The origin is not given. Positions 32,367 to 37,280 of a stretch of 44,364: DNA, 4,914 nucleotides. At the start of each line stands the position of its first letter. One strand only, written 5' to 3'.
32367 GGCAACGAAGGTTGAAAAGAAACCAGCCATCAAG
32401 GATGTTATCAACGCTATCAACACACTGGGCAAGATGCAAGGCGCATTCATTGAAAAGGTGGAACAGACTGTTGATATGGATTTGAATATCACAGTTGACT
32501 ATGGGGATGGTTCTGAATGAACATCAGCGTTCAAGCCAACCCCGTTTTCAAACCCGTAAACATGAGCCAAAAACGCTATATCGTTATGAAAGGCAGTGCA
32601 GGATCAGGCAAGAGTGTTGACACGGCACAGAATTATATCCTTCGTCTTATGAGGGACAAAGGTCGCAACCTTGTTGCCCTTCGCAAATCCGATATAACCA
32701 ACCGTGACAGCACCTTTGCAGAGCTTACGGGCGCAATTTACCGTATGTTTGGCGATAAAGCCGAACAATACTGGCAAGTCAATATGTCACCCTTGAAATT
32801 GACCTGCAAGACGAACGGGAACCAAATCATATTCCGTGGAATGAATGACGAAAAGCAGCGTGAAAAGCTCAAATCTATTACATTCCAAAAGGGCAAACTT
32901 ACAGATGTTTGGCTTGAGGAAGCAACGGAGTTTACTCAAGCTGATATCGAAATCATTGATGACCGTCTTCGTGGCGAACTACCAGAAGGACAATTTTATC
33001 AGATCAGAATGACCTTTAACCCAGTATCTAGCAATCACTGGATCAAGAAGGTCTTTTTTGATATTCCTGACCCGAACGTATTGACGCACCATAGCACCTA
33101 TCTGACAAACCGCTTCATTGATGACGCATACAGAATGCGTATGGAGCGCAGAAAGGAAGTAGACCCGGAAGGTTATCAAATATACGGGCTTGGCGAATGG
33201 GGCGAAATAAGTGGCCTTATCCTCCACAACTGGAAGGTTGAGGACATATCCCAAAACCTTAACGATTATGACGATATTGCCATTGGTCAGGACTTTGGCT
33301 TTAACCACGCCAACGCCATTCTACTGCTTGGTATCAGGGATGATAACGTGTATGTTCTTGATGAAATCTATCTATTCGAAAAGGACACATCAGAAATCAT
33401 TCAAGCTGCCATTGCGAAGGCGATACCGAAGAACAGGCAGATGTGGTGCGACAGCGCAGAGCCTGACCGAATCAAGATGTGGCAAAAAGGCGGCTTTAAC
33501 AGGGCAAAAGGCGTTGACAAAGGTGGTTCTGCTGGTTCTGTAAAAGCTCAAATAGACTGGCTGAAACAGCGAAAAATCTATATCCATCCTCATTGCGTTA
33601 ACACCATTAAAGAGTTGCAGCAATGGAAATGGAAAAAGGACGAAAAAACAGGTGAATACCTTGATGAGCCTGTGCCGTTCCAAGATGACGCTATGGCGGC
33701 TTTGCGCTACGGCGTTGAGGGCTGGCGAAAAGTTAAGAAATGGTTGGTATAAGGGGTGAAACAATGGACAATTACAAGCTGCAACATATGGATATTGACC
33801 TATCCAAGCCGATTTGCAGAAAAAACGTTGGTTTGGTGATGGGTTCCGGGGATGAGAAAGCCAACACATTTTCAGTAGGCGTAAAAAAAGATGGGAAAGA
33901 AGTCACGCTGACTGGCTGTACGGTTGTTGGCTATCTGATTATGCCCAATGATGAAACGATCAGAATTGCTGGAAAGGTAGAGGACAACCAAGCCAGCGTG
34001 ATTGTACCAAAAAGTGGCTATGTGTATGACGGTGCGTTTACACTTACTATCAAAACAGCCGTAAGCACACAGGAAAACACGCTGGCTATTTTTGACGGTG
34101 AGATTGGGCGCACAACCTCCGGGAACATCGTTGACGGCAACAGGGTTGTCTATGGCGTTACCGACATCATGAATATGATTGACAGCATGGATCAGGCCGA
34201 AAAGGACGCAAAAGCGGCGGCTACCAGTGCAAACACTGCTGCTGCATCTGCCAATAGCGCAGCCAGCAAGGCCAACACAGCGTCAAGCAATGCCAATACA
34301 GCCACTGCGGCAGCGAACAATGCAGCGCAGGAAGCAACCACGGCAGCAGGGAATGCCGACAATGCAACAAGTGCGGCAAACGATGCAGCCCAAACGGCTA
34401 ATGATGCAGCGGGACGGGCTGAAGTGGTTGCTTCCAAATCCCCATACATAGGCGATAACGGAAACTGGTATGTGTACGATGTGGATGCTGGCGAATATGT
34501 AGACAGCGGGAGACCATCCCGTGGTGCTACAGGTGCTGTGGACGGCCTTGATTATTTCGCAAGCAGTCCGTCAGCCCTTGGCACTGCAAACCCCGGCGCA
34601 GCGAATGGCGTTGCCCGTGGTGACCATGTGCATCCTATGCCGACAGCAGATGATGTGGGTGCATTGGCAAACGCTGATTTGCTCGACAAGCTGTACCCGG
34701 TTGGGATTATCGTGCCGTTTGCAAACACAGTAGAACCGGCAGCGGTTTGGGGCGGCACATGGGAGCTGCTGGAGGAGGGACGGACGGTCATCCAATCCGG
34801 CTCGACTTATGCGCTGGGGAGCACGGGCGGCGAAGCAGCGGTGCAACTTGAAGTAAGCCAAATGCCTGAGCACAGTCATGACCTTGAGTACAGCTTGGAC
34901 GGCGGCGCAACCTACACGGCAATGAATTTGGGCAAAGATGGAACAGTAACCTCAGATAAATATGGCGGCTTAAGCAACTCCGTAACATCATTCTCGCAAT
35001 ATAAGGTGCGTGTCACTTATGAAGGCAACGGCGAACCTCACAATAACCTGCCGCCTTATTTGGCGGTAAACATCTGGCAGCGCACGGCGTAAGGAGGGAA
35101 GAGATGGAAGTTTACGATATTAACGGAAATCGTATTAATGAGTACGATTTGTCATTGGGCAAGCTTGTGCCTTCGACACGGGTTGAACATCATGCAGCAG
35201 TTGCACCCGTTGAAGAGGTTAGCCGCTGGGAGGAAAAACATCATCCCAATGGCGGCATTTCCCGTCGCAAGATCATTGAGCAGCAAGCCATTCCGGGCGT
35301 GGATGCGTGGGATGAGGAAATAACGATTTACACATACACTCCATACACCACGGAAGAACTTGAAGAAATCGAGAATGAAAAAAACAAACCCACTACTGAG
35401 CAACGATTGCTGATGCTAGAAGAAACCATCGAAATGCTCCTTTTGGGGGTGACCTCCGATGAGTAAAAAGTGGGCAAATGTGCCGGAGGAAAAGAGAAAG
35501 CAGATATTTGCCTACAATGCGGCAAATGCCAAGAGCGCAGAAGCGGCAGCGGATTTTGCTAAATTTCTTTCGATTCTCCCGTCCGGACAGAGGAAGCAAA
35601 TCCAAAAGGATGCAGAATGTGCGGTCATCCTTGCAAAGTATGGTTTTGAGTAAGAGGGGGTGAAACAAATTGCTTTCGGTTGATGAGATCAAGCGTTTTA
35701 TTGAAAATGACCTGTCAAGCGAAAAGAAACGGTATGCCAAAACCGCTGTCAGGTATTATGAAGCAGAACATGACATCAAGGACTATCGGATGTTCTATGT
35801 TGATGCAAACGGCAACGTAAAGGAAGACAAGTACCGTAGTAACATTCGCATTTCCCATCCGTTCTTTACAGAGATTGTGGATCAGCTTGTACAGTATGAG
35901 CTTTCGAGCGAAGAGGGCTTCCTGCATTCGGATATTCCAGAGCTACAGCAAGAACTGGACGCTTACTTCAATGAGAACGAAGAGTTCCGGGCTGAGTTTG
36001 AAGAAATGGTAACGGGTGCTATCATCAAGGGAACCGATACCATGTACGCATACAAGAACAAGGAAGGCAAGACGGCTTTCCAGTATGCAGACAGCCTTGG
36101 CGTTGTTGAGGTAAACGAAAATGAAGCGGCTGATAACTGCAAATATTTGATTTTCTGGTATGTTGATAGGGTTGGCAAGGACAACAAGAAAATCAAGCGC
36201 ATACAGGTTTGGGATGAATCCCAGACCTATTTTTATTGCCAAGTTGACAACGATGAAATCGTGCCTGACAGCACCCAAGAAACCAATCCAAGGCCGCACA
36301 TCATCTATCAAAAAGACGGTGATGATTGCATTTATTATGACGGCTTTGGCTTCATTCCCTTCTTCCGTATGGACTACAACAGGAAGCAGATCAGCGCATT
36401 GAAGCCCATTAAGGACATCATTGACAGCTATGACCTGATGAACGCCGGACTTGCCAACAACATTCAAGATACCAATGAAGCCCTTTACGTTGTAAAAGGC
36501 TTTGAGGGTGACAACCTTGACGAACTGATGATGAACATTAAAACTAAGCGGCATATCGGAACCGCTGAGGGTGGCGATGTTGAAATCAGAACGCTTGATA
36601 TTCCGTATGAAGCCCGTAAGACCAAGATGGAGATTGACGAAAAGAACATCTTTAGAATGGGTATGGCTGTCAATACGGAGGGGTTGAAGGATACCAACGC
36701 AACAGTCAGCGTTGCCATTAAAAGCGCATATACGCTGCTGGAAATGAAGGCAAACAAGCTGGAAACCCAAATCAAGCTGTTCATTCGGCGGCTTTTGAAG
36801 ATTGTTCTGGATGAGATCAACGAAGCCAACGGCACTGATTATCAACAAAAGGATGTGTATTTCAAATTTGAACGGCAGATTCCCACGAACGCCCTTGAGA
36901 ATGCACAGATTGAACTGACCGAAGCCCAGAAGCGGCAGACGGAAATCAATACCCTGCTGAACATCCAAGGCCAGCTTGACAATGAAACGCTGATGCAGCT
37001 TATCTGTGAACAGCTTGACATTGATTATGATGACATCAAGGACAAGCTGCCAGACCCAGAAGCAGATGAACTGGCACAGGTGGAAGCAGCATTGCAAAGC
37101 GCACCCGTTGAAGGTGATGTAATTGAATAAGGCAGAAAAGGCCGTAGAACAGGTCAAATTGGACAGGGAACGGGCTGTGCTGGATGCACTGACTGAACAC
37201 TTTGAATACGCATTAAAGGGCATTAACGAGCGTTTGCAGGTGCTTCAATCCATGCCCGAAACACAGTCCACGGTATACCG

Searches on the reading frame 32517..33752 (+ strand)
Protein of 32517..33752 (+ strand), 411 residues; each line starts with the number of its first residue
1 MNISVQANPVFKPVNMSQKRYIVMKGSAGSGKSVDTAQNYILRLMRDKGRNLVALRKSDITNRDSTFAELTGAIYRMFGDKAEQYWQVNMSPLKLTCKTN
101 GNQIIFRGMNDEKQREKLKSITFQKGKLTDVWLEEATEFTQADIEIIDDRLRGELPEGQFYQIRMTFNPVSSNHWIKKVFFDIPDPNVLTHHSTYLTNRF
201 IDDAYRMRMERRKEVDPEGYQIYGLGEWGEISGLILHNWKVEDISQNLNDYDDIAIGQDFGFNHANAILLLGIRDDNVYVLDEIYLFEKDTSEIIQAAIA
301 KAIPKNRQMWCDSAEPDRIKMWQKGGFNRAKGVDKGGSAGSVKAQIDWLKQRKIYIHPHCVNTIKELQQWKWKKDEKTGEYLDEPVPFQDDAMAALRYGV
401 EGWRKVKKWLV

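Call 31: search_protein_families(library=phrogs, proteins=[window:32517-33752:+], max_evalue=0.001)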
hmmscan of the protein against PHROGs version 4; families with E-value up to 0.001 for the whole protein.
window:32517-33752:+ (411 aa): 8 families
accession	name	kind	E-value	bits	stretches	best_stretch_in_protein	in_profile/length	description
phrog_3717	-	head and packaging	6.8e-84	282.6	1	2-269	6-267/277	terminase large subunit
phrog_22023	-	unknown function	1.2e-53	182.4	1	141-291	2-153/153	-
phrog_2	-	head and packaging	2.1e-52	179.9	1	15-407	275-596/807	terminase large subunit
phrog_6672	-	head and packaging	2.4e-41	141.7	1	275-408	4-134/145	terminase large subunit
phrog_5653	-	head and packaging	1.9e-30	107.1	1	226-402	1-179/199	terminase large subunit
phrog_8711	-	head and packaging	3.3e-23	82.6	1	1-76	7-82/89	terminase large subunit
phrog_979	-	head and packaging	2.8e-15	57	1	15-179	162-313/642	terminase large subunit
phrog_10250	-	head and packaging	3.5e-12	47.5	1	213-401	3-213/228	terminase large subunit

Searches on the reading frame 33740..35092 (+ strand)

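Call 31: search_protein_families(library=phrogs, proteins=[window:33740-35092:+], max_evalue=0.001)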
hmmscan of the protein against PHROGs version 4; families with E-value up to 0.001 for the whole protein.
window:33740-35092:+ (450 aa): 13 families
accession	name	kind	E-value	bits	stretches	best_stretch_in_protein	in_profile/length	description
phrog_24267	-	unknown function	2.9e-20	74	1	309-450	134-266/266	-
phrog_5717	-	tail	7.2e-16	58.6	1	310-450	994-1150/1150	tail protein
phrog_19280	-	unknown function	2.4e-12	47.3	1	144-233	131-220/623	-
phrog_8763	-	tail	5.1e-10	39.1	1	352-445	638-744/1024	tail protein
phrog_6465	-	tail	1.1e-09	39.3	1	309-450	109-281/281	tail protein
phrog_13980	-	tail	6.6e-08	32.8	1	151-231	197-280/756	tail fiber protein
phrog_13173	-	tail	2.7e-07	30.5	1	151-229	117-236/674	tail fiber protein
phrog_8469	-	tail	3.5e-07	30.9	1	347-383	162-198/303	tail fiber protein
phrog_2636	-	tail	8.6e-07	29.3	1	151-232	111-196/568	tail fiber protein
phrog_13481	-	tail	1e-06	29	1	146-232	159-243/596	tail fiber protein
phrog_3279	-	tail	2.7e-06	28.2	1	149-234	137-221/396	tail fiber protein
phrog_20680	-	unknown function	5.7e-05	23.7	1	153-230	54-131/253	-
phrog_6256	-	tail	0.00018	21.6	1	151-230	174-257/686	tail fiber protein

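Call 72: search_protein_families(library=pfam, proteins=[window:33740-35092:+], max_evalue=0.001)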
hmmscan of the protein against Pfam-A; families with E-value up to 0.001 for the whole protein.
window:33740-35092:+ (450 aa): 2 families
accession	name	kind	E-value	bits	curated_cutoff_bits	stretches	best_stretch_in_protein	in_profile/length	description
PF21939.1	Gp10_C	-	1.8e-13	52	27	1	314-449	1-139/139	Baseplate structural protein Gp10, C-terminal domain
PF11839.13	Alanine_zipper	-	0.00033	21.3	23.1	1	176-234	8-66/69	Alanine-zipper, major outer membrane lipoprotein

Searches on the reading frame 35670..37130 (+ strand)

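Call 72: search_protein_families(library=pfam, proteins=[window:35670-37130:+], max_evalue=0.001)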
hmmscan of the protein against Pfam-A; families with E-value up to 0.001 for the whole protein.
window:35670-37130:+ (486 aa): 1 family
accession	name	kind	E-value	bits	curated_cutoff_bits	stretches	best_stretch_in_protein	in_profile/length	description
PF05133.19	SPP1_portal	-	6.6e-59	200.4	25.5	1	16-422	8-384/416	Phage portal protein, SPP1 Gp6-like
